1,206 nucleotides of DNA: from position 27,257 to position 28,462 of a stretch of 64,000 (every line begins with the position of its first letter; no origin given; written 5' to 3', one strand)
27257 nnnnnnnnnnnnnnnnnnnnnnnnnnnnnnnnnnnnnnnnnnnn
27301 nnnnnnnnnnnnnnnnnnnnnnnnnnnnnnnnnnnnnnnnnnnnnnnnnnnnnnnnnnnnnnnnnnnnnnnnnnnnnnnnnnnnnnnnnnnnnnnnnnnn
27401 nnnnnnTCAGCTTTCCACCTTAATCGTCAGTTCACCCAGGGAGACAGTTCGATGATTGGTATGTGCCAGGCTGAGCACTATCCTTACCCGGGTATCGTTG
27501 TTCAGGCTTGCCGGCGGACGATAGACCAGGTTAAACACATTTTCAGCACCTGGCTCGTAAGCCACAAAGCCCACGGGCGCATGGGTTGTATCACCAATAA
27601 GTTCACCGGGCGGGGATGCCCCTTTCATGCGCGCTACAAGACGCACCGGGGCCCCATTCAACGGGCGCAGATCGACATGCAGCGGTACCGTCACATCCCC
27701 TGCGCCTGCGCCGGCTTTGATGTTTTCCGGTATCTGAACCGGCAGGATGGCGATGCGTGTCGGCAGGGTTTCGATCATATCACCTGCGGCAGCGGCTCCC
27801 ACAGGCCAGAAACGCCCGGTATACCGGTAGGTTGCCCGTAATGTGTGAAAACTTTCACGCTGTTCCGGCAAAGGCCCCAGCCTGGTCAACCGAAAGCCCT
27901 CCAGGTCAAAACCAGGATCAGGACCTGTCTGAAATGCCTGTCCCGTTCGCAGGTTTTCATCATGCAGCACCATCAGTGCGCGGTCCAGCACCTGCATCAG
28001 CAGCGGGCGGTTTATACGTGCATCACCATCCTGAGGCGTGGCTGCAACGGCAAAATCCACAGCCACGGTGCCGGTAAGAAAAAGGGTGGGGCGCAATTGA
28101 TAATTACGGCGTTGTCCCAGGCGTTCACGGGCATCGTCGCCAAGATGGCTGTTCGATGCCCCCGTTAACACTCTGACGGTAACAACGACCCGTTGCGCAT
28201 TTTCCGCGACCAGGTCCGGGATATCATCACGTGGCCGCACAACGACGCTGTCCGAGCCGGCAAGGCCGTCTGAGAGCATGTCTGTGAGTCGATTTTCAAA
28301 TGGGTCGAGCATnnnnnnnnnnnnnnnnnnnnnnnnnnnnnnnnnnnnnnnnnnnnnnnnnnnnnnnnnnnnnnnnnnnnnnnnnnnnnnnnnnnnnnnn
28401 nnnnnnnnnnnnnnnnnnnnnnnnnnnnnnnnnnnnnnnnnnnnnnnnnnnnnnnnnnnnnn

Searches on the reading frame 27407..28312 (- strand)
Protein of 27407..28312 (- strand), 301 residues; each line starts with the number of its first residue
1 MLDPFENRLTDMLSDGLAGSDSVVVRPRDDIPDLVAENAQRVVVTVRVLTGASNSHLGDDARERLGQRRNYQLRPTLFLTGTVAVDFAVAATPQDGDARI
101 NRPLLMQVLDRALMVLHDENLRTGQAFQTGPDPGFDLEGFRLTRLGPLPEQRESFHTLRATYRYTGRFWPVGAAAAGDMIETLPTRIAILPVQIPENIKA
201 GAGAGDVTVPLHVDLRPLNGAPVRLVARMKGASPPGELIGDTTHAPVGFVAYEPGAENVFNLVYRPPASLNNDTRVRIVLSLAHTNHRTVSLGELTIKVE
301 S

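Call 5: search_protein_families(library=pfam, proteins=[window:27407-28312:-], max_evalue=0.01)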
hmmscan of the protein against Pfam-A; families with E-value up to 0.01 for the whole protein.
window:27407-28312:- (301 aa): 0 families

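Call 6: search_protein_families(library=phrogs, proteins=[window:27407-28312:-], max_evalue=0.001)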
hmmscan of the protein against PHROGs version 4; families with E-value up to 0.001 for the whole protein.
window:27407-28312:- (301 aa): 0 families

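Call 7: search_protein_families(library=ncbifam, proteins=[window:27407-28312:-], max_evalue=0.001)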
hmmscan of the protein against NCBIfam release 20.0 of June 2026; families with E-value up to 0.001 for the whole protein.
window:27407-28312:- (301 aa): 0 families

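Call 23: search_protein_families(library=pfam, proteins=[window:27407-28312:-], max_evalue=5)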
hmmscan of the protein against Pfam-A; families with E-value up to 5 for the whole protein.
window:27407-28312:- (301 aa): 0 families

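Call 117: search_solved_structures(query=A8, max_evalue=10)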
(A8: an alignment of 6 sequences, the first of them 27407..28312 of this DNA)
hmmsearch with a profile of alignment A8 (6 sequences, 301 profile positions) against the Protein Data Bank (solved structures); distinct sequences matched with E-value up to 10: 2.
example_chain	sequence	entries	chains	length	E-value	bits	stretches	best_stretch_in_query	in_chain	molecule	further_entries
1gmm_A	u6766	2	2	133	0.77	11.9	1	215-258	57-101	CBM6 | XYLANASE U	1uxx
6dej_A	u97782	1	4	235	1.7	10.8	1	103-151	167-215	GFP-like non-fluorescent chromoprotein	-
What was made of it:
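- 27407..28312 (-): Conserved 301-aa cluster protein of unknown function, specific to this lineage. No Pfam, PHROG or PDB match (calls 5, 6, 23, 117).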
